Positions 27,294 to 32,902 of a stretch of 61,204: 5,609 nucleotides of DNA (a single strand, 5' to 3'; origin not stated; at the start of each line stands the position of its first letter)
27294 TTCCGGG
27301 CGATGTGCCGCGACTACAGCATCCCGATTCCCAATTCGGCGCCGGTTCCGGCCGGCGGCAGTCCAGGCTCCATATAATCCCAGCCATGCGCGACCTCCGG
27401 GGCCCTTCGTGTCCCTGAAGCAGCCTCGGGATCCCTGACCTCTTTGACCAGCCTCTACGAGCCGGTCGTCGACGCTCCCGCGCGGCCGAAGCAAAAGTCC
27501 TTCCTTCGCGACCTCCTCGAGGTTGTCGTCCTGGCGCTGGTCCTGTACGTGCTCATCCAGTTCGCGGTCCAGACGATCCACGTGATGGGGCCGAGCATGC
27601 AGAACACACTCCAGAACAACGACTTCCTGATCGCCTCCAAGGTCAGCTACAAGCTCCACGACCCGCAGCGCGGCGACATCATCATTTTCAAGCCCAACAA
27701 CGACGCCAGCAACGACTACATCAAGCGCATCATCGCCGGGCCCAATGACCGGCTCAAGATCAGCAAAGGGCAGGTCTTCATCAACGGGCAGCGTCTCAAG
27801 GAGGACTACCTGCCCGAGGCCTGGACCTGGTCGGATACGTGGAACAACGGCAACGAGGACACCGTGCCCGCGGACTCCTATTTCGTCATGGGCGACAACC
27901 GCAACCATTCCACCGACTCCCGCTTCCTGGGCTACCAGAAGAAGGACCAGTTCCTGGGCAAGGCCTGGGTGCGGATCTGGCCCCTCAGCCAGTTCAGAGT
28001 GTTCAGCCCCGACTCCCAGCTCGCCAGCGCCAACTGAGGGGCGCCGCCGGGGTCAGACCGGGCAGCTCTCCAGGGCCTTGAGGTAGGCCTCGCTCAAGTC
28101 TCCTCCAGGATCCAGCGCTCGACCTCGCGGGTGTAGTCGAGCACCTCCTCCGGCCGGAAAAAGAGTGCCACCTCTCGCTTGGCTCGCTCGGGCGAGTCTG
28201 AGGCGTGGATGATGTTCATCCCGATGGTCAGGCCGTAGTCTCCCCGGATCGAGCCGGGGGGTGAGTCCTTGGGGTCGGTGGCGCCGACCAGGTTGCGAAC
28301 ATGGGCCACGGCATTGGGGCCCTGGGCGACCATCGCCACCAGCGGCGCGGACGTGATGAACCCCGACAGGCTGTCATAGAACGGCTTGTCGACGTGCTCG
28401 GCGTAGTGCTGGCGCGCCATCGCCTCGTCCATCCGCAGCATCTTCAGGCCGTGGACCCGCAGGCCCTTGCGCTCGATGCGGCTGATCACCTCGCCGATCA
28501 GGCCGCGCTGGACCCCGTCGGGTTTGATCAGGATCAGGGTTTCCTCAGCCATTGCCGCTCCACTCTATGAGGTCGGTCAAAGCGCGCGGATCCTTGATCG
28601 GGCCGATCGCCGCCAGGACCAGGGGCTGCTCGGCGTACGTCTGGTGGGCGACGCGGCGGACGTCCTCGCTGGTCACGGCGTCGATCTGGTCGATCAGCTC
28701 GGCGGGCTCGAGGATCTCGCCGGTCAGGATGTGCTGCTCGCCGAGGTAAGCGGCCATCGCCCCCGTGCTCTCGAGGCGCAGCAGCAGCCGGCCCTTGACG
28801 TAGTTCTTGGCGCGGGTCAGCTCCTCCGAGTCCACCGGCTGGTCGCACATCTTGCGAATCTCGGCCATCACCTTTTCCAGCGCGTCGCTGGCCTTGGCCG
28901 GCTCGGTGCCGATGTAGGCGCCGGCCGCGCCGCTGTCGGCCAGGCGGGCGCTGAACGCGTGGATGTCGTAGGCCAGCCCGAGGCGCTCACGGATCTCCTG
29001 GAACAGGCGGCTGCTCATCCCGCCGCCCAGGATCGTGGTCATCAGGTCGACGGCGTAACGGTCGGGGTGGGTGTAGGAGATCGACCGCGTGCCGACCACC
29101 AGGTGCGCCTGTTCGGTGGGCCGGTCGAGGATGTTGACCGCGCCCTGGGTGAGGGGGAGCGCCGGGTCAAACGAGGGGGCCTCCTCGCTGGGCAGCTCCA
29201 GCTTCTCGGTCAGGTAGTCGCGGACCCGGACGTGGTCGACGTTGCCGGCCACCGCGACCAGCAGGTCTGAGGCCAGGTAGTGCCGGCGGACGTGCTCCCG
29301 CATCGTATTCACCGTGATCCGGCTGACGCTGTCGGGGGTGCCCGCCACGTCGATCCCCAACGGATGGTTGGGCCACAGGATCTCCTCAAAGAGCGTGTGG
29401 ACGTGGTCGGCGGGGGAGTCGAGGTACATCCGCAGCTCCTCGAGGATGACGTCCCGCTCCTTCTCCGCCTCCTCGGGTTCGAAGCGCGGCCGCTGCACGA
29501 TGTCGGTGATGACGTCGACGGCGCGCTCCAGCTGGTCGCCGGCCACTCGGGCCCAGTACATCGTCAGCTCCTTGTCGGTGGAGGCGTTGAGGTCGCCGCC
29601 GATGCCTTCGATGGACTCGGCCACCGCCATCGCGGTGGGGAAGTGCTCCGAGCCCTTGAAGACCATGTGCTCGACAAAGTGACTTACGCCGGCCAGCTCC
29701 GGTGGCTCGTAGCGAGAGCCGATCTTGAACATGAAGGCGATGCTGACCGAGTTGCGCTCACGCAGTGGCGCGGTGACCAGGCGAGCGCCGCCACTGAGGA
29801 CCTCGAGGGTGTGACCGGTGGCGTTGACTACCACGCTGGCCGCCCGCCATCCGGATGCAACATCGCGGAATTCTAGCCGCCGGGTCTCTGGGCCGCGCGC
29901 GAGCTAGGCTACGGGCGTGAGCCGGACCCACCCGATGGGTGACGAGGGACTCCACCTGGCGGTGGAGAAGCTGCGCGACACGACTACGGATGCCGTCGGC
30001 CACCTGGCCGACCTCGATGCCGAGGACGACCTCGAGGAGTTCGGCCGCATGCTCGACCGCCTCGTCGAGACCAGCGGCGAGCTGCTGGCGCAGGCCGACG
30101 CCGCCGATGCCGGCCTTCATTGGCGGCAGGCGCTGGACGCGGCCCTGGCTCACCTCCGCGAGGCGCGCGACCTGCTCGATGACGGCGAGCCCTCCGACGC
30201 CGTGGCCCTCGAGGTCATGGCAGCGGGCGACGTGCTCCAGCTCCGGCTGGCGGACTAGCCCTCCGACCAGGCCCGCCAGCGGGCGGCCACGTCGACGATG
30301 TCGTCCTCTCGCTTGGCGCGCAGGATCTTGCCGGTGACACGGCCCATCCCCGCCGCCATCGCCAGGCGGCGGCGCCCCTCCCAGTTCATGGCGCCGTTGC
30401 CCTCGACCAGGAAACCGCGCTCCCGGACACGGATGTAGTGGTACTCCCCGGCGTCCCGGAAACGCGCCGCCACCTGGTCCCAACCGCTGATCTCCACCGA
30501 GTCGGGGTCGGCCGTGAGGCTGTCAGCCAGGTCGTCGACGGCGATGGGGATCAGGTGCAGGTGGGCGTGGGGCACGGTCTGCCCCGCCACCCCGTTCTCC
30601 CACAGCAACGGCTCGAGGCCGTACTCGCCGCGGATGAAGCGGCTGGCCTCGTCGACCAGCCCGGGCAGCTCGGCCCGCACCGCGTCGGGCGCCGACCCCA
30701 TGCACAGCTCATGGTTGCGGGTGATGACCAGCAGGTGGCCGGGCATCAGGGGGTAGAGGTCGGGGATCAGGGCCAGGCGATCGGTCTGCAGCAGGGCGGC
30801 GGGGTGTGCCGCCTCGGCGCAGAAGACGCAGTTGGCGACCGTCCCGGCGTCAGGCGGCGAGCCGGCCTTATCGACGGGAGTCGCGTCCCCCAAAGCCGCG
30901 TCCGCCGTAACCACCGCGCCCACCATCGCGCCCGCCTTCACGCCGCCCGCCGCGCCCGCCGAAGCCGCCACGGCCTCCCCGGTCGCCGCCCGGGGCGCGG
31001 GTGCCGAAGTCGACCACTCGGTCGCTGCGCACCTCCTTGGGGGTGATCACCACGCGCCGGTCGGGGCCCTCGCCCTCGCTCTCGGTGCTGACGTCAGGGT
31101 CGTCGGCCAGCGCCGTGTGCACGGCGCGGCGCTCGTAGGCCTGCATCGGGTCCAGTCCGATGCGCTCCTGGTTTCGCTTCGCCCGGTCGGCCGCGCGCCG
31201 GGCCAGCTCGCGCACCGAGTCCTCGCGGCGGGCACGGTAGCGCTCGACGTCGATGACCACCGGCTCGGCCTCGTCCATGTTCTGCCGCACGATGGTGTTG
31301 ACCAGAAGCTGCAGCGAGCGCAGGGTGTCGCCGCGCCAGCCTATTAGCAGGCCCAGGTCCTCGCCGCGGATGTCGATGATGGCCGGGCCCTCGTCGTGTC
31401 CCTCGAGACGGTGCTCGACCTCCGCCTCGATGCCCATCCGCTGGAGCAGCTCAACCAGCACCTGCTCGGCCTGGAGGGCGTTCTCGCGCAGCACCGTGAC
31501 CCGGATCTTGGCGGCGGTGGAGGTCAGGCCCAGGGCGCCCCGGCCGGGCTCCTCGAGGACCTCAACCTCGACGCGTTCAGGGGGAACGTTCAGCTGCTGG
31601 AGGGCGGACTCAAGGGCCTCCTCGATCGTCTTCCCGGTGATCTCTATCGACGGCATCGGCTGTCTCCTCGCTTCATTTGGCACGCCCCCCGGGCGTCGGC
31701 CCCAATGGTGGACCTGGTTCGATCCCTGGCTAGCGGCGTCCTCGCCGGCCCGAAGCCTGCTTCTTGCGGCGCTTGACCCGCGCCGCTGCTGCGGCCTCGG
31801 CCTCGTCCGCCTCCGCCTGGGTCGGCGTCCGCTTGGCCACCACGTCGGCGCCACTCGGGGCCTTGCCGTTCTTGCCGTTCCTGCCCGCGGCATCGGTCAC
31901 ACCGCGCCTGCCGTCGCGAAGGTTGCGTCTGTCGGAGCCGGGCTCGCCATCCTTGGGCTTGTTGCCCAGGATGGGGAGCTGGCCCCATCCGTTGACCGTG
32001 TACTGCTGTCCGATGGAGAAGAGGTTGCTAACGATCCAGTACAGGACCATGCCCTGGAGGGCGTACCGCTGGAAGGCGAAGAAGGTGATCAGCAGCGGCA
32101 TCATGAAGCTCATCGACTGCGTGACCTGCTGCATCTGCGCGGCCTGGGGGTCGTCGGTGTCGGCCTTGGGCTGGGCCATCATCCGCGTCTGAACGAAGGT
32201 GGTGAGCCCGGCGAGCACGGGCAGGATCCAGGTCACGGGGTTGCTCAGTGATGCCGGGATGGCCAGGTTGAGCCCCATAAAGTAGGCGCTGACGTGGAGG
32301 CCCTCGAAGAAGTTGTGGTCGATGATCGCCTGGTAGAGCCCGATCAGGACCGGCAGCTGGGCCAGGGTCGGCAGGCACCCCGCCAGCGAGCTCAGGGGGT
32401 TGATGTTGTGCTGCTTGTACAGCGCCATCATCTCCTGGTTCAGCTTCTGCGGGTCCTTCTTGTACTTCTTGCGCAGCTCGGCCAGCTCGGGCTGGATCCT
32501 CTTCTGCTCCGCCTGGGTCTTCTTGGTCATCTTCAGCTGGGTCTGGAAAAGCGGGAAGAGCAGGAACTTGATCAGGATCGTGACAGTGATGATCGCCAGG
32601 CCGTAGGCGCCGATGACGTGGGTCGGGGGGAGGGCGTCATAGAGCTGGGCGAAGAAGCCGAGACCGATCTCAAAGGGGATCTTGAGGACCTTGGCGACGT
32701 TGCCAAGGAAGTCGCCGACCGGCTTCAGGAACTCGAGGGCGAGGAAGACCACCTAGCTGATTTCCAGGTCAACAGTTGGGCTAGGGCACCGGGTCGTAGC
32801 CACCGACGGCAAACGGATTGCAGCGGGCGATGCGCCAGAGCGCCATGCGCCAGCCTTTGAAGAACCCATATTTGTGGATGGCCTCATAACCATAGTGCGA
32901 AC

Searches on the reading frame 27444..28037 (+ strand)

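Call 14: search_protein_families(library=pfam, proteins=[window:27444-28037:+], max_evalue=0.0001)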
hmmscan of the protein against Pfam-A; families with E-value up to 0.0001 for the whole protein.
window:27444-28037:+ (197 aa): 1 family
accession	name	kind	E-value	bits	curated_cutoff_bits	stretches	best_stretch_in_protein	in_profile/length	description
PF10502.14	Peptidase_S26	-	8.7e-45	153.1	22.9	1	25-179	5-168/168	Signal peptidase, peptidase S26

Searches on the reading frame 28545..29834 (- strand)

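Call 14: search_protein_families(library=pfam, proteins=[window:28545-29834:-], max_evalue=0.0001)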
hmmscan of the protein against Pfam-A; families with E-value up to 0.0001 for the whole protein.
window:28545-29834:- (429 aa): 2 families
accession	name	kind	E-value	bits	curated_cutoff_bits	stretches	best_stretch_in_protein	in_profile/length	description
PF00675.25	Peptidase_M16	-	8.6e-36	123.5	22.3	1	27-166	10-148/149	Insulinase (Peptidase family M16)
PF05193.26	Peptidase_M16_C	-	1.5e-35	123.1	23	1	173-344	2-179/181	Peptidase M16 inactive domain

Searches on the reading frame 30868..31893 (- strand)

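Call 14: search_protein_families(library=pfam, proteins=[window:30868-31893:-], max_evalue=0.0001)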
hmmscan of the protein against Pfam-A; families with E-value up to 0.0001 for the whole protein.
window:30868-31893:- (341 aa): 3 families
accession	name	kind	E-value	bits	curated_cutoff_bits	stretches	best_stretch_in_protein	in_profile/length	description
PF01424.28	R3H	-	2.8e-19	69.3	26.8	1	227-285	3-60/60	R3H domain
PF14804.11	Jag_N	-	3.9e-18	66.1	25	1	85-134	1-50/50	Jag N-terminus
PF13083.13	KH_KhpA-B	-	6.4e-10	39.2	32.1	1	144-207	6-67/73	KhpA/KhpB, KH domain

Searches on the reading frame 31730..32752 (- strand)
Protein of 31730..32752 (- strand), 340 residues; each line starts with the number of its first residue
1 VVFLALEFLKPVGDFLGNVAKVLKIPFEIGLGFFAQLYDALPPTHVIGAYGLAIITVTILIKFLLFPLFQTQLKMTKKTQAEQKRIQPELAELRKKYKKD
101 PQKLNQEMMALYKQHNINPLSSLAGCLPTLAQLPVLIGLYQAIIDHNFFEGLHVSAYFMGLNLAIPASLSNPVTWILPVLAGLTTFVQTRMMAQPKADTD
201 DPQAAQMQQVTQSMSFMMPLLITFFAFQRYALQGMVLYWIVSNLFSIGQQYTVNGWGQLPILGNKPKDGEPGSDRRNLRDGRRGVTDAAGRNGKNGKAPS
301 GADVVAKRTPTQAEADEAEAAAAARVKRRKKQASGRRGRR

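Call 14: search_protein_families(library=pfam, proteins=[window:31730-32752:-], max_evalue=0.0001)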
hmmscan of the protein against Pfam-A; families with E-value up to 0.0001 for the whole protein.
window:31730-32752:- (340 aa): 1 family
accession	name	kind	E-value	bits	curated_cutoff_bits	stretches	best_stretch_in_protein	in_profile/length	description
PF02096.25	60KD_IMP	-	1.1e-48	165.7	35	1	50-254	1-162/163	60Kd inner membrane protein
